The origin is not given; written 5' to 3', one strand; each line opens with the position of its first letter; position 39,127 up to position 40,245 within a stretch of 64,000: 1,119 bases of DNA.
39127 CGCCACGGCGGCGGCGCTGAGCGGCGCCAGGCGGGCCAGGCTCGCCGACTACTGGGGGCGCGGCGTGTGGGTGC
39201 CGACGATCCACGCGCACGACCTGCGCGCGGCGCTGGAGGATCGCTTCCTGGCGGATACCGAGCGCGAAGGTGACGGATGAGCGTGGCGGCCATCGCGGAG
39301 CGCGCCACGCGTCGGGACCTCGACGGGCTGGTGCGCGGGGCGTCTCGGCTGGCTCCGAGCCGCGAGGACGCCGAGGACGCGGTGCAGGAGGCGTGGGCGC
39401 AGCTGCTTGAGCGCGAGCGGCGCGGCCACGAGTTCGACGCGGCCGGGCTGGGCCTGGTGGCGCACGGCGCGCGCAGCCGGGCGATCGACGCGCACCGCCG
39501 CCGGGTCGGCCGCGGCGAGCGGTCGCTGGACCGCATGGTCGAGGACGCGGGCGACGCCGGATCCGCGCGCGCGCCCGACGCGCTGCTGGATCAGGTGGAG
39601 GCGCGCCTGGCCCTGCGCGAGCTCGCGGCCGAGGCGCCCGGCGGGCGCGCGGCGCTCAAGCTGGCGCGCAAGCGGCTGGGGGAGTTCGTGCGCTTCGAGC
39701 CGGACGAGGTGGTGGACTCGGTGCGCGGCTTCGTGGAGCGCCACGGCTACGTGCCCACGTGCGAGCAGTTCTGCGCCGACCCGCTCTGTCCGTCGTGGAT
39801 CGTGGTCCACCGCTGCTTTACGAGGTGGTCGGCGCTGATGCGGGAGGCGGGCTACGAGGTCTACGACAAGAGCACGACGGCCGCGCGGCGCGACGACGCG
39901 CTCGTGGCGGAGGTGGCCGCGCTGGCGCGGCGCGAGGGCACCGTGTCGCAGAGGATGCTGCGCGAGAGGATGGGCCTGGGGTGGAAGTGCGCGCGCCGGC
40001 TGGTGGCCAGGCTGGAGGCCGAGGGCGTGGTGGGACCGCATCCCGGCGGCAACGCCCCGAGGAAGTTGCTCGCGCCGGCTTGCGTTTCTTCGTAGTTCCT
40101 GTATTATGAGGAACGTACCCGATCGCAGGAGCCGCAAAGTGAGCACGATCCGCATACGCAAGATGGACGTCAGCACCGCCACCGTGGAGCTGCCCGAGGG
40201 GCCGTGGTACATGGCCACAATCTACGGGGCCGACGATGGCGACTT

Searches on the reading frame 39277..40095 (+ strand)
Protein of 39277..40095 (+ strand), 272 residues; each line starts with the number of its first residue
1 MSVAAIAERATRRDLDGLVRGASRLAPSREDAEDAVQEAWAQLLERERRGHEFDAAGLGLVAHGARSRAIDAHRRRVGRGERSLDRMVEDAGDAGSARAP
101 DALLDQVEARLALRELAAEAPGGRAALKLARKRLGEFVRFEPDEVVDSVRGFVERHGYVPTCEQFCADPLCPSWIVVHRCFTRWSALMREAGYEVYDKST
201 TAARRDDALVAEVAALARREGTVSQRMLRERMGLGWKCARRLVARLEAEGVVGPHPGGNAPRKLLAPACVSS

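Call 23: search_protein_families(library=pfam, proteins=[window:39277-40095:+], max_evalue=0.01)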
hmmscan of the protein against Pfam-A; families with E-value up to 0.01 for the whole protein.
window:39277-40095:+ (272 aa): 2 families
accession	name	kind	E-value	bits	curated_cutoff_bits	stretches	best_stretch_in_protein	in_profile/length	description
PF09397.16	FtsK_gamma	-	6.7e-09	35.8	30.6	1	206-266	3-62/63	Ftsk gamma domain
PF04542.20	Sigma70_r2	-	0.0001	22.4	24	1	15-52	6-44/71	Sigma-70 region 2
